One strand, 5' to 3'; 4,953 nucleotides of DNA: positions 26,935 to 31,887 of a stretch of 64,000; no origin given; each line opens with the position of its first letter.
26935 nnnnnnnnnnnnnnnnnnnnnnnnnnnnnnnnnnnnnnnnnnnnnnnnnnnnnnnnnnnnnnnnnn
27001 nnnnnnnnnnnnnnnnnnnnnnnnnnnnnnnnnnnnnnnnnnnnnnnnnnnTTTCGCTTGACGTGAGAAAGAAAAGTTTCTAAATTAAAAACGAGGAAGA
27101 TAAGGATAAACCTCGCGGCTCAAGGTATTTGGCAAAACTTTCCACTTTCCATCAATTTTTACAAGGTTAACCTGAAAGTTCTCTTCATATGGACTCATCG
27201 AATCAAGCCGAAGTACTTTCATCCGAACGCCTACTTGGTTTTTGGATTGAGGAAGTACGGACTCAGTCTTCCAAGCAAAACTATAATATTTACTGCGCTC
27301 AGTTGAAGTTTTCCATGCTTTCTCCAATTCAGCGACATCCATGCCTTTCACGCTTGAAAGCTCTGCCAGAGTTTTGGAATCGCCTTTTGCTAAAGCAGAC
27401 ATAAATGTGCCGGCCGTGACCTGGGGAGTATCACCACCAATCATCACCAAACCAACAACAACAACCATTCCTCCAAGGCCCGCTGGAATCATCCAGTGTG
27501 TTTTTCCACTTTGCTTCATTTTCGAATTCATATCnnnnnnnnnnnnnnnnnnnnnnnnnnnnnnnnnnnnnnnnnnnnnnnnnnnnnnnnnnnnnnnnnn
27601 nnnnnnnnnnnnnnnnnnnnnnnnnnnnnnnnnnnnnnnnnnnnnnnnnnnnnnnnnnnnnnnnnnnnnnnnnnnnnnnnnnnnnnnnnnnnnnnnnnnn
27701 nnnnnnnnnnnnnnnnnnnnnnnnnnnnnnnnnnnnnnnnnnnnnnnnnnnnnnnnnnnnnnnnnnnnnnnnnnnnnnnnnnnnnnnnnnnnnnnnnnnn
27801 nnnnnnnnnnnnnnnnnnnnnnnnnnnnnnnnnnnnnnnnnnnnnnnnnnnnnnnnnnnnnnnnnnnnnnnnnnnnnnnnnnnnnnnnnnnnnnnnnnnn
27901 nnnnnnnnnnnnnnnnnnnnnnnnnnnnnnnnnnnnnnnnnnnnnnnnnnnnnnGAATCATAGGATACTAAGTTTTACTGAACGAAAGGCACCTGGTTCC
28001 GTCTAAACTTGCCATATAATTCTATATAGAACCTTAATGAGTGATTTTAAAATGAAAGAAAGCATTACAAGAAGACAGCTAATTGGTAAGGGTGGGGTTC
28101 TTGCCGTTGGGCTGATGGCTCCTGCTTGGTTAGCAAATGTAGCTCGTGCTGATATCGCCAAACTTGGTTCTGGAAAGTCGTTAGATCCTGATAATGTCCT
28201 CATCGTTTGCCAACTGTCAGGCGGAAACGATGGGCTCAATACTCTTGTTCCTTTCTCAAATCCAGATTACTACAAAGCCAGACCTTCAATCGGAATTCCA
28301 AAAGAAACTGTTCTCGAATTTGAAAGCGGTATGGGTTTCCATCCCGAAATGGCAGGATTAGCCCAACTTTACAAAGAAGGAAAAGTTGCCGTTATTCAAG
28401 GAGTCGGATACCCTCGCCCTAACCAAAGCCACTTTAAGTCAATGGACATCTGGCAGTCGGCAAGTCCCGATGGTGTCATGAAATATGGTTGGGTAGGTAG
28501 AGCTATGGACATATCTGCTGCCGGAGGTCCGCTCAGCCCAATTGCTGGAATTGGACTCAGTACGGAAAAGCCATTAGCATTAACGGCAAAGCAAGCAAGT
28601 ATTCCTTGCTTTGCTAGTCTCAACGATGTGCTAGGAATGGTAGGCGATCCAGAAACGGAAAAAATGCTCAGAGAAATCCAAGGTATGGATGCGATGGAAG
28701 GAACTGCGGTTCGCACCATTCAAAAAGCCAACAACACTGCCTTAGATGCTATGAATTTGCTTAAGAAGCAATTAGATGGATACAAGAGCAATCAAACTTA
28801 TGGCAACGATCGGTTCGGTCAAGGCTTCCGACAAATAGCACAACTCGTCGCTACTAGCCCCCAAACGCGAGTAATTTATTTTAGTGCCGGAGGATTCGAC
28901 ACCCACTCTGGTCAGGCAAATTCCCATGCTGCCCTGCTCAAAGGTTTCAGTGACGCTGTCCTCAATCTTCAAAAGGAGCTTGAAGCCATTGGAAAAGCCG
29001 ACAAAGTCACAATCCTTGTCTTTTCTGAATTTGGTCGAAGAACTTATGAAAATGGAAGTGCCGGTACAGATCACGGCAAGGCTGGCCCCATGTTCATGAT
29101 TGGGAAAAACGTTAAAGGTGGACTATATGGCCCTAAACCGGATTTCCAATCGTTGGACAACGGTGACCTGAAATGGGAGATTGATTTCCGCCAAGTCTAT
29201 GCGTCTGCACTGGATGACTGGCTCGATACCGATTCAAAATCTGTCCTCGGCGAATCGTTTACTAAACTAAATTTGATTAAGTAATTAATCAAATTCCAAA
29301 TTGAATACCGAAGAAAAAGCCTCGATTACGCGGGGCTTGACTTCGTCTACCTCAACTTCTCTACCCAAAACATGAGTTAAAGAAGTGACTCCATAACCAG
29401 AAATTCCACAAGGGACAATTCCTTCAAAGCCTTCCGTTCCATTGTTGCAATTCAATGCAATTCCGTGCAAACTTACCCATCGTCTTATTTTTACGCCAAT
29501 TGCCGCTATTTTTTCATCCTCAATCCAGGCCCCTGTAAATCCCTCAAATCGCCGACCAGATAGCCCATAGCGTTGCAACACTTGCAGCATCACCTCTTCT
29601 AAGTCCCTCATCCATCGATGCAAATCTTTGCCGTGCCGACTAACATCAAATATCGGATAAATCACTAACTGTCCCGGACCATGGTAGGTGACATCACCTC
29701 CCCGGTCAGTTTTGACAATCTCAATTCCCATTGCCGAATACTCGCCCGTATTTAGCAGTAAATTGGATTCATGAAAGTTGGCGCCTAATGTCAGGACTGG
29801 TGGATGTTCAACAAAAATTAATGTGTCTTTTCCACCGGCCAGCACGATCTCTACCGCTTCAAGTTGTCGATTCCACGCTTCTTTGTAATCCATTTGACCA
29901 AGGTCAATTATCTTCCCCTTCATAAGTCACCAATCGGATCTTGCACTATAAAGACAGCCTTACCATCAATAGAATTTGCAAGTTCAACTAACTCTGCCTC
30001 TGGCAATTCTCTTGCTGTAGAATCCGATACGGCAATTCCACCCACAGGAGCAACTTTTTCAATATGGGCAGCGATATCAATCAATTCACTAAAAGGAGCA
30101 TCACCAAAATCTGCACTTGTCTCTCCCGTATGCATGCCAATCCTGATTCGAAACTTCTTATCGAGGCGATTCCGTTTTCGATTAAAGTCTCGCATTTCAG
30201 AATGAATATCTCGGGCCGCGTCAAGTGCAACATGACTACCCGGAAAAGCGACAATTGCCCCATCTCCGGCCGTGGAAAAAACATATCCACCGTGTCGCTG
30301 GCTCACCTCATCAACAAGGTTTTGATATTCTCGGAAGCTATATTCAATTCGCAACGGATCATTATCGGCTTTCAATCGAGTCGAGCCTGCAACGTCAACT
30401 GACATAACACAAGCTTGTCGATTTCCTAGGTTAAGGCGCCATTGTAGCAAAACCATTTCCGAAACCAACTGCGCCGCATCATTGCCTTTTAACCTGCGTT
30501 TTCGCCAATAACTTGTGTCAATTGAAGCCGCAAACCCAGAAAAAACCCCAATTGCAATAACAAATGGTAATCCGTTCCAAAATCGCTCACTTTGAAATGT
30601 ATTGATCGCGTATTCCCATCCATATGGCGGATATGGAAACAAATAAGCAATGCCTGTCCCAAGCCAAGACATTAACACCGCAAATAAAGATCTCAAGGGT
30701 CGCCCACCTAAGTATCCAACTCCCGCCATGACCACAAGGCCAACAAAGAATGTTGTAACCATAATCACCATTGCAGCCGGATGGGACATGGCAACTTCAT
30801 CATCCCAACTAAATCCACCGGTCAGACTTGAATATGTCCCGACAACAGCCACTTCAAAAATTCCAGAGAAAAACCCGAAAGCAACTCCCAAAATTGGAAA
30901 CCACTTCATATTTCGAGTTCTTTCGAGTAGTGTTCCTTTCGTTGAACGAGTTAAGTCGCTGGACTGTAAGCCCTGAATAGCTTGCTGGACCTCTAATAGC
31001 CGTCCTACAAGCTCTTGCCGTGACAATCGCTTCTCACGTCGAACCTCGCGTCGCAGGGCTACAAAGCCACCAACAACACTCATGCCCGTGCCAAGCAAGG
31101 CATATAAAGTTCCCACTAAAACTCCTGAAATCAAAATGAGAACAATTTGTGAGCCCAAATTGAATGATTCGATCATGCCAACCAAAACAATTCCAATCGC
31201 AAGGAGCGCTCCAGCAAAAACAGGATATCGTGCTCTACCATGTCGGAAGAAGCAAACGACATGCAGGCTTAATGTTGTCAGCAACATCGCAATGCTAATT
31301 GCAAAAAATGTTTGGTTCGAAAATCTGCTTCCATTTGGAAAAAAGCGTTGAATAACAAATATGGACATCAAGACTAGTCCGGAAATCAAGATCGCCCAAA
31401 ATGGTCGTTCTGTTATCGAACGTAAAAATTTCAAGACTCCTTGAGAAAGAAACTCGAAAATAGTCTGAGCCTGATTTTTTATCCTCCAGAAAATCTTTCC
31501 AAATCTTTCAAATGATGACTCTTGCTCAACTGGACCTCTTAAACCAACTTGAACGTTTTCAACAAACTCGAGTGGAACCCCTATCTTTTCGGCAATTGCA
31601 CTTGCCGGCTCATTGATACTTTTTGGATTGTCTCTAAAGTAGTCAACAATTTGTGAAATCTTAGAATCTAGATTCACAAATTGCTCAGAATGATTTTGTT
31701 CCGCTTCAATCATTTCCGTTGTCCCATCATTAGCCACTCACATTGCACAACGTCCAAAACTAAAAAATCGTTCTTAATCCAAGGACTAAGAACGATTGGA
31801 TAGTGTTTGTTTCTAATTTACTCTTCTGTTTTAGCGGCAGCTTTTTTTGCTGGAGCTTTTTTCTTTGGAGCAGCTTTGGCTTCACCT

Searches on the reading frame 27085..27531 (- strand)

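Call 57: search_protein_families(library=pfam, proteins=[window:27085-27531:-], max_evalue=0.001)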
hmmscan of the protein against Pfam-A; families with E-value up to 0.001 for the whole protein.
window:27085-27531:- (148 aa): 1 family
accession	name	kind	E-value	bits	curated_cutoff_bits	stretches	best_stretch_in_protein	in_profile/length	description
PF12870.14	DUF4878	-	0.0001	23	24.1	0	32-132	4-111/112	Domain of unknown function (DUF4878)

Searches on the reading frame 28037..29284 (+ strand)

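Call 57: search_protein_families(library=pfam, proteins=[window:28037-29284:+], max_evalue=0.001)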
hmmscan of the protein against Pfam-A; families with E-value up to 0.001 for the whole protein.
window:28037-29284:+ (415 aa): 1 family
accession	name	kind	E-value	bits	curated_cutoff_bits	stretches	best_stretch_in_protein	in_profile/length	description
PF07394.17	DUF1501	-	2.6e-28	99.7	27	1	55-371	4-340/390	Protein of unknown function (DUF1501)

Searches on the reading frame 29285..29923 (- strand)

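Call 57: search_protein_families(library=pfam, proteins=[window:29285-29923:-], max_evalue=0.001)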
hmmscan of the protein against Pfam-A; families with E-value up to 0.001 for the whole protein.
window:29285-29923:- (212 aa): 1 family
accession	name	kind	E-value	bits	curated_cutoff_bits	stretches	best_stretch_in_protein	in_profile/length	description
PF21948.1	LplA-B_cat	-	1.8e-45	155.8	27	1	12-203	1-199/200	Lipoyl protein ligase A/B catalytic domain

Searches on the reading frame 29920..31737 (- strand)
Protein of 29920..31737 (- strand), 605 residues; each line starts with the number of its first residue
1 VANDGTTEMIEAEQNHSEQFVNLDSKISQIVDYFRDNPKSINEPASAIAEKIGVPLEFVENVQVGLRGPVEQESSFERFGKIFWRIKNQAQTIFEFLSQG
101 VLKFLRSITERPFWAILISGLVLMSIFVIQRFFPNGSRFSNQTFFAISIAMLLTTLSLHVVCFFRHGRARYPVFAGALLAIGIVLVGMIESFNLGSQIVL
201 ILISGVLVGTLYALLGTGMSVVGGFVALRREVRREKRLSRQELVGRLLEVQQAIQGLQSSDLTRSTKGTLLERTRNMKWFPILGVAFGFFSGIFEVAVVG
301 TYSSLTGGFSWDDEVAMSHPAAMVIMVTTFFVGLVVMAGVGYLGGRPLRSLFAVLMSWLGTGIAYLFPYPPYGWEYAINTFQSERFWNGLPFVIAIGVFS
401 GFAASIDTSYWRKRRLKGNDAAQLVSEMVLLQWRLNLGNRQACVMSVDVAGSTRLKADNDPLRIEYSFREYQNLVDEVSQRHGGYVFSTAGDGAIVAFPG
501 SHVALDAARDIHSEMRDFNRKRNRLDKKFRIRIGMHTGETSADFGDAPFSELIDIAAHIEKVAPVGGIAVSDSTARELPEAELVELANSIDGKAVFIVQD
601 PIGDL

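Call 57: search_protein_families(library=pfam, proteins=[window:29920-31737:-], max_evalue=0.001)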
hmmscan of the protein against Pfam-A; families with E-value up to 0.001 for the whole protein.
window:29920-31737:- (605 aa): 1 family
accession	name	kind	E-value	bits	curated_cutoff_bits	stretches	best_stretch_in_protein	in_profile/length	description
PF00211.25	Guanylate_cyc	-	8.1e-08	32.5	21.9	1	441-579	8-156/183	Adenylate and Guanylate cyclase catalytic domain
